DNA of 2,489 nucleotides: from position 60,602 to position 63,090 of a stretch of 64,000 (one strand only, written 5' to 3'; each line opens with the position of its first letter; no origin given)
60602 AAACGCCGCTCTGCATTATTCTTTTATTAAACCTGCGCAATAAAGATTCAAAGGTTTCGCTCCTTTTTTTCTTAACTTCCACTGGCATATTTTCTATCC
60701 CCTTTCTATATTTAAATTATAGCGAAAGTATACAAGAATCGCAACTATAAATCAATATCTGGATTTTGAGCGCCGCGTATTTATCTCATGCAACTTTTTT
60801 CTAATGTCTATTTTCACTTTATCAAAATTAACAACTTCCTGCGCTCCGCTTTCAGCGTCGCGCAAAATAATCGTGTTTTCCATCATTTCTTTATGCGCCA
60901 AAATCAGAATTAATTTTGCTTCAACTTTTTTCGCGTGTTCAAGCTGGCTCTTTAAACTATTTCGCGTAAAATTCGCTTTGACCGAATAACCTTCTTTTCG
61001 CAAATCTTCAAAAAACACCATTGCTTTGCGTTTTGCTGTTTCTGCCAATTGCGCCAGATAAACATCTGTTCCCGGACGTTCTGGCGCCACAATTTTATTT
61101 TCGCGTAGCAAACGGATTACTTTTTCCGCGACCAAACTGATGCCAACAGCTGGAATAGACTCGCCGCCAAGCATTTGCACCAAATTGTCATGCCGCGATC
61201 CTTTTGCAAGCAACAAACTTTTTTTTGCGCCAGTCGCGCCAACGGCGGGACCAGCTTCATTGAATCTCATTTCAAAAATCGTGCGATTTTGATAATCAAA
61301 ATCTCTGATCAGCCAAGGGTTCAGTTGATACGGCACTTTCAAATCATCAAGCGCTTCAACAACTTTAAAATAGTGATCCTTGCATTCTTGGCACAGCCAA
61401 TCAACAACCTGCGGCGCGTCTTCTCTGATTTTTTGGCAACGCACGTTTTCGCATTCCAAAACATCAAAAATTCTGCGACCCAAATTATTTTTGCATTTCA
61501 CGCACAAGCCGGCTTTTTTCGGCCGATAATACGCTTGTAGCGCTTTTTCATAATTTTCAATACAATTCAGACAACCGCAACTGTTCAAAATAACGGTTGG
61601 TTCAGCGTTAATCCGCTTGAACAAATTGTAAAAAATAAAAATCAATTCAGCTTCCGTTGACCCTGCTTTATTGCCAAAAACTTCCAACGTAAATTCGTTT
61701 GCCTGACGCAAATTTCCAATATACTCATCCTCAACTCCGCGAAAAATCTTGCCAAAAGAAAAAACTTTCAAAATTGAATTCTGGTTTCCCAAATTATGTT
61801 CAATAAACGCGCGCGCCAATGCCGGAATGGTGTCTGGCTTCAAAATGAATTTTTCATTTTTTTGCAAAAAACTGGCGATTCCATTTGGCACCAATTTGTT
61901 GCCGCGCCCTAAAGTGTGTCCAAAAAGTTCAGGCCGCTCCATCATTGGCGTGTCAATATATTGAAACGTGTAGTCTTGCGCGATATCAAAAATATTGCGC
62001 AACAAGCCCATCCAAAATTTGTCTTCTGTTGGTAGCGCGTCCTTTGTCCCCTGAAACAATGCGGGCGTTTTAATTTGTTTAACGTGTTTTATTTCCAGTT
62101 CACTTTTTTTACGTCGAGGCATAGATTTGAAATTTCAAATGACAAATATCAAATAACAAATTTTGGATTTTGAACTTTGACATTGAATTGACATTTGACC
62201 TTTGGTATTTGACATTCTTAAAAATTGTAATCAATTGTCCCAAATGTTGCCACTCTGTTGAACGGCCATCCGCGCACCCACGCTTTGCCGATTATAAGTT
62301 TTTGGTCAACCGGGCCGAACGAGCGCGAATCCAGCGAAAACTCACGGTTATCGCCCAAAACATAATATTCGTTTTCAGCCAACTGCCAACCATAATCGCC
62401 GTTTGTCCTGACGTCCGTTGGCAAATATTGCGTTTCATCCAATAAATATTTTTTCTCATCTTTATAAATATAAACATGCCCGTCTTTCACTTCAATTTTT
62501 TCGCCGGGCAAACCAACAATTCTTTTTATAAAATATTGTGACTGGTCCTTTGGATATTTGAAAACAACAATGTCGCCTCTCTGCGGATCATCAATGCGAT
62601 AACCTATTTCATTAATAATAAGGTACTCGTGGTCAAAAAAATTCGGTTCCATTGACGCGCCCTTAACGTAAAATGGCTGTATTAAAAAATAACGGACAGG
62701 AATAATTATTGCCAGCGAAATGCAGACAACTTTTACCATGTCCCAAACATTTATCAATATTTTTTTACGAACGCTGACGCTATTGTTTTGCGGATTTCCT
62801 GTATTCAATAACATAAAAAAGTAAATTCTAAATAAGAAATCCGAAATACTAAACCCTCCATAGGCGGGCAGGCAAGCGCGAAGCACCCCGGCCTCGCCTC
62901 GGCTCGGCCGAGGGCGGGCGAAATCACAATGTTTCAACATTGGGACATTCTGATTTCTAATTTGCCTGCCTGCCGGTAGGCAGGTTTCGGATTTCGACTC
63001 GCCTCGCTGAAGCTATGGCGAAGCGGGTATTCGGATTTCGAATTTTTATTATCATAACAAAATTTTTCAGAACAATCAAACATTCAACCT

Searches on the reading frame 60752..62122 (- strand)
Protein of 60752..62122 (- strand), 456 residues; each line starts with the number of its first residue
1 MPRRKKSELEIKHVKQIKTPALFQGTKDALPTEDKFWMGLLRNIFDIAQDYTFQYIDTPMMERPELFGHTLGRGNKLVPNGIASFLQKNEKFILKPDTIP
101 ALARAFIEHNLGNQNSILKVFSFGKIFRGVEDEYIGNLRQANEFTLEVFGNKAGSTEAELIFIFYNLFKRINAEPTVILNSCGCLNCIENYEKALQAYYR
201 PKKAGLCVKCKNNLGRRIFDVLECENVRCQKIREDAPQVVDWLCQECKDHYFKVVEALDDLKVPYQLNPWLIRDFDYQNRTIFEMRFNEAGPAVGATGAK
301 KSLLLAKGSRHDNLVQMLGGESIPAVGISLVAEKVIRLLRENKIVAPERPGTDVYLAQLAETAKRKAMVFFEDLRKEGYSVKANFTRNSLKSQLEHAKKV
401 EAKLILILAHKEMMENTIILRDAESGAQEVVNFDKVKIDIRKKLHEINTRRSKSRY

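Call 7: search_protein_families(library=pfam, proteins=[window:60752-62122:-], max_evalue=0.01)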
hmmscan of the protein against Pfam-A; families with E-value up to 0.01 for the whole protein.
window:60752-62122:- (456 aa): 3 families
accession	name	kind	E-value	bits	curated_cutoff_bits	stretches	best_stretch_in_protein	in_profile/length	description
PF13393.11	tRNA-synt_His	-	2.7e-20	73.3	25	1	25-334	1-307/308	Histidyl-tRNA synthetase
PF03129.25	HGTP_anticodon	-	6e-07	30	21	1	354-437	2-88/94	Anticodon binding domain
PF00587.30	tRNA-synt_2b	-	0.0029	18.1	29.3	1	88-289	6-124/179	tRNA synthetase class II core domain (G, H, P, S and T)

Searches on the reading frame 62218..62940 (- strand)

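Call 7: search_protein_families(library=pfam, proteins=[window:62218-62940:-], max_evalue=0.01)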
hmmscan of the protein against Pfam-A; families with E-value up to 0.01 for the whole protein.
window:62218-62940:- (240 aa): 2 families
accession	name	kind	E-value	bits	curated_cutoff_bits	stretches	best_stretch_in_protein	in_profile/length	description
PF10502.14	Peptidase_S26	-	3.3e-44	151.3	22.9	1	66-225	2-168/168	Signal peptidase, peptidase S26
PF00717.28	Peptidase_S24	-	4.4e-05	23.6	23.3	1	91-151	39-91/116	Peptidase S24-like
